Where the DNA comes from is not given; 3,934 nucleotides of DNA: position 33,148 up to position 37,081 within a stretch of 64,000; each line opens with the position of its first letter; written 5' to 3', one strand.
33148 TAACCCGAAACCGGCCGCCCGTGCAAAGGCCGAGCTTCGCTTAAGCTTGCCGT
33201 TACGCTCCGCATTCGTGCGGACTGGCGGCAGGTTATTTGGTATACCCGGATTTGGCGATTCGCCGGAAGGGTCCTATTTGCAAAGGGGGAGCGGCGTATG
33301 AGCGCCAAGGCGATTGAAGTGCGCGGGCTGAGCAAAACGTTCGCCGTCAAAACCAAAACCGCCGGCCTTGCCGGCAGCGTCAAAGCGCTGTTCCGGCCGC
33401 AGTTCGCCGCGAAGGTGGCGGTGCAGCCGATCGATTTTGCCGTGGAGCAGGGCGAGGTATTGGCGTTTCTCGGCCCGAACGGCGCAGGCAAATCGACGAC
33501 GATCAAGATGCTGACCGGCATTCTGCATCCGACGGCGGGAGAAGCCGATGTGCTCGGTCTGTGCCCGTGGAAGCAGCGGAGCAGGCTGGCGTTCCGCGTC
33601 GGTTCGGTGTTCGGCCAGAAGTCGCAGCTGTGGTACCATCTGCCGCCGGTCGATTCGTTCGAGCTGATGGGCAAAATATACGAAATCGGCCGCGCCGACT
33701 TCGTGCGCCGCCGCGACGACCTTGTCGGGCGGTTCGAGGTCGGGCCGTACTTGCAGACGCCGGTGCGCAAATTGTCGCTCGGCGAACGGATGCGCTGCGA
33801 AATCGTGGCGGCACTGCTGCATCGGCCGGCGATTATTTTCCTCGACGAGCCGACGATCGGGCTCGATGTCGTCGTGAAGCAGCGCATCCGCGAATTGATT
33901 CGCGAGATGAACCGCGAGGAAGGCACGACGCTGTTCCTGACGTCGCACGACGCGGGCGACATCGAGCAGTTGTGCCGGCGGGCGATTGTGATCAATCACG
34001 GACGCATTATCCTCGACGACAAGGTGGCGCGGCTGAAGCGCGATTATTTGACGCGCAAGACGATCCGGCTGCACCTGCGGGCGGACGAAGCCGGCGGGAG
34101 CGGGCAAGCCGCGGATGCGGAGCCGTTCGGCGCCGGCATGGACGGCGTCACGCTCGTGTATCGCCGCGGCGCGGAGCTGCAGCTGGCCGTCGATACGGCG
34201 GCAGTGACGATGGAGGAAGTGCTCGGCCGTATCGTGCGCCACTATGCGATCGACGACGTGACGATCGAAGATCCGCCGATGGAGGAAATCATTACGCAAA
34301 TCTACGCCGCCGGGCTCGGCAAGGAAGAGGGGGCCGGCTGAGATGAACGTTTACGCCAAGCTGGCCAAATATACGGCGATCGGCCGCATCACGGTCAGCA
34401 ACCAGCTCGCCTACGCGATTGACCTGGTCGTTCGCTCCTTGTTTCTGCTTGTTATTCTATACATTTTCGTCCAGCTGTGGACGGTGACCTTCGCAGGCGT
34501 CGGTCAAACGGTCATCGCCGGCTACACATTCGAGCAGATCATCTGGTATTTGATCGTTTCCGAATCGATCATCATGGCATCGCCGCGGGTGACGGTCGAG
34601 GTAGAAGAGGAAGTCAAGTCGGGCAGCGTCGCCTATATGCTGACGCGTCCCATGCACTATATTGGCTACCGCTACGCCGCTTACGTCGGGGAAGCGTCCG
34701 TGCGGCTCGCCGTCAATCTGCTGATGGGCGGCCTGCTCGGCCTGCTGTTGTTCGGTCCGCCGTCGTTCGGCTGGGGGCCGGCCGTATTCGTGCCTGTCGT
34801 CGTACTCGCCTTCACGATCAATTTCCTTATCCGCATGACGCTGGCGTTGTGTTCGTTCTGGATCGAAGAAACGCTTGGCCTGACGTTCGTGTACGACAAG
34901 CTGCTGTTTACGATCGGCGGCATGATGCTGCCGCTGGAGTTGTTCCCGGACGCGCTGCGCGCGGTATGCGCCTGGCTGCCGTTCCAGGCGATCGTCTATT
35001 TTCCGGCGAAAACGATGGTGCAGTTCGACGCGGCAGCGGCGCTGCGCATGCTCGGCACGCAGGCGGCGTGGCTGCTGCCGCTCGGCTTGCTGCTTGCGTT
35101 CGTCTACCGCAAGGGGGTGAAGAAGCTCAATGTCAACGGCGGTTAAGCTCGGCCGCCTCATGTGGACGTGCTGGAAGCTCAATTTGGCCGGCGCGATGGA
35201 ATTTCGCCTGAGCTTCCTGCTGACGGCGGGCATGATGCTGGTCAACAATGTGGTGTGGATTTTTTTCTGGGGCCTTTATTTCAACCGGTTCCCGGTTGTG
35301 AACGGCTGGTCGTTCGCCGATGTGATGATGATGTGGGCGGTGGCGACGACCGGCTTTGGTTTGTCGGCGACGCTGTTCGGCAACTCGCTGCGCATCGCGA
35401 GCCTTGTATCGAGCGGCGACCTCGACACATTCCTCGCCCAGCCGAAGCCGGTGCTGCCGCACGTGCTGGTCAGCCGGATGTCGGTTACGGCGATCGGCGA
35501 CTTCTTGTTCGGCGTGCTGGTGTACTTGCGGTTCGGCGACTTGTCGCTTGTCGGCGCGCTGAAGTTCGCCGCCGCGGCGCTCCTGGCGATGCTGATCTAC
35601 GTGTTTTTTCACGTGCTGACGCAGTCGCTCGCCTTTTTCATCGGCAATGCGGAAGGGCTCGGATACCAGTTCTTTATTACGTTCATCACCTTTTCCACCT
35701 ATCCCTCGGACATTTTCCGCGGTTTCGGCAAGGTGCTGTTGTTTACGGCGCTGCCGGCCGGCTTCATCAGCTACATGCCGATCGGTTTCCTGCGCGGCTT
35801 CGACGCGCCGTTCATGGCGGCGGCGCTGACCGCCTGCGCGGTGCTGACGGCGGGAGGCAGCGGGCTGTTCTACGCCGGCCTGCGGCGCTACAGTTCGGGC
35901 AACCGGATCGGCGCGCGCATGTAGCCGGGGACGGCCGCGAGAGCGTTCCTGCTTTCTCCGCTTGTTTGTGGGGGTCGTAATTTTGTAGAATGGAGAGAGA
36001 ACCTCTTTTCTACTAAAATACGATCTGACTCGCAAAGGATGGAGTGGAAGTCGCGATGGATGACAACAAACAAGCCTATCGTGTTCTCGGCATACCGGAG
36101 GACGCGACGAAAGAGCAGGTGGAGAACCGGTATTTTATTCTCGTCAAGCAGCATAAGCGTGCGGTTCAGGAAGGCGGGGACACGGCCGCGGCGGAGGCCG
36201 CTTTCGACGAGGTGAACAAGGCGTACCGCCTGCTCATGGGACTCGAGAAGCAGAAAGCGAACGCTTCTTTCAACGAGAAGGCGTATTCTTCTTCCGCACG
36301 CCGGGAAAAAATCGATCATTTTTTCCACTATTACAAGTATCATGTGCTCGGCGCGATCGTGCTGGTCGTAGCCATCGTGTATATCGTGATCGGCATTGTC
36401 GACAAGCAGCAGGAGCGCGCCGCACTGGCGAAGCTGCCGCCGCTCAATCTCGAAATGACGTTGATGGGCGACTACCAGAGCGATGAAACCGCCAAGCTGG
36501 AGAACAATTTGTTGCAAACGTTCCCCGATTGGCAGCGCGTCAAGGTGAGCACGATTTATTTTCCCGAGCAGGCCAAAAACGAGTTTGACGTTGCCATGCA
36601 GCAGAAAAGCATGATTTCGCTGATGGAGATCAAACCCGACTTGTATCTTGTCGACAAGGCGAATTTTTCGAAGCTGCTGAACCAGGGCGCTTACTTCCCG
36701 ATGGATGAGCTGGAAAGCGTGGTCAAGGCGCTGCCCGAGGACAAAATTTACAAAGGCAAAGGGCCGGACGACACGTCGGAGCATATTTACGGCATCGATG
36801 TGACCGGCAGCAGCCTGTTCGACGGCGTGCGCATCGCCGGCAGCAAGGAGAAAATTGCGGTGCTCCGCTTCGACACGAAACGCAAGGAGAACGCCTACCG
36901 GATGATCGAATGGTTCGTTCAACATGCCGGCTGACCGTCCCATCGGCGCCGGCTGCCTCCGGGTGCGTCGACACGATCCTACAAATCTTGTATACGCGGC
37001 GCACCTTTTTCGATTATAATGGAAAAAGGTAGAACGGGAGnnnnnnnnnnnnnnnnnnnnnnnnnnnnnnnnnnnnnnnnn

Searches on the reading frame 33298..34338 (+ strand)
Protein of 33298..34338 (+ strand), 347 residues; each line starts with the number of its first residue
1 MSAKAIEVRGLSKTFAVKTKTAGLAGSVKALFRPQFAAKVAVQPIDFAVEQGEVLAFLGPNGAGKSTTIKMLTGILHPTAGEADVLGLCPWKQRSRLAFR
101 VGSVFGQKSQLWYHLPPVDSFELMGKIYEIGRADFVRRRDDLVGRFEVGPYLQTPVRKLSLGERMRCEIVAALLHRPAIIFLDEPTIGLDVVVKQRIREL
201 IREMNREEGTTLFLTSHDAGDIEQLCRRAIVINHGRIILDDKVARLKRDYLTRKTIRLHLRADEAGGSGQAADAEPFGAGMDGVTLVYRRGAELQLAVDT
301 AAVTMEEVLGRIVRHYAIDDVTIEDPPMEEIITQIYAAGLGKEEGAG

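Call 53: search_protein_families(library=pfam, proteins=[window:33298-34338:+], max_evalue=0.001)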
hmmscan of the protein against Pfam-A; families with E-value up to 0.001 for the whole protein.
window:33298-34338:+ (347 aa): 2 families
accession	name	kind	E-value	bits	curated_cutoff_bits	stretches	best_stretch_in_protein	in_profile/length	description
PF00005.33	ABC_tran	-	1.8e-23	84.1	25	1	43-186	2-136/137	ABC transporter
PF13304.12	AAA_21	-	1.5e-12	48.6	27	1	137-218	220-299/304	AAA domain, putative AbiEii toxin, Type IV TA system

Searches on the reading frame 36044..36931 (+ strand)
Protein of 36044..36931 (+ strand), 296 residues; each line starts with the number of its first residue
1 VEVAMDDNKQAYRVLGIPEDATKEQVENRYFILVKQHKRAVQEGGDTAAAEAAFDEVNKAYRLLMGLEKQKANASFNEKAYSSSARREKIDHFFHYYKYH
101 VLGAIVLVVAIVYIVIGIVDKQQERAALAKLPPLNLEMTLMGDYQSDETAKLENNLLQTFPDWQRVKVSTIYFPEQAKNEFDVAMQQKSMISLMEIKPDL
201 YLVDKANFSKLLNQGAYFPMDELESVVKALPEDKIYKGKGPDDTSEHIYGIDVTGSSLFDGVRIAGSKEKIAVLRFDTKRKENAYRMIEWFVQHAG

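Call 53: search_protein_families(library=pfam, proteins=[window:36044-36931:+], max_evalue=0.001)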
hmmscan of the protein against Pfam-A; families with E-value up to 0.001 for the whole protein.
window:36044-36931:+ (296 aa): 1 family
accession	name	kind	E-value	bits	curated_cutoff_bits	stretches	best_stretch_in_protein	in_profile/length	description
PF00226.36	DnaJ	-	1.2e-07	32.1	27.8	1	11-71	2-60/63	DnaJ domain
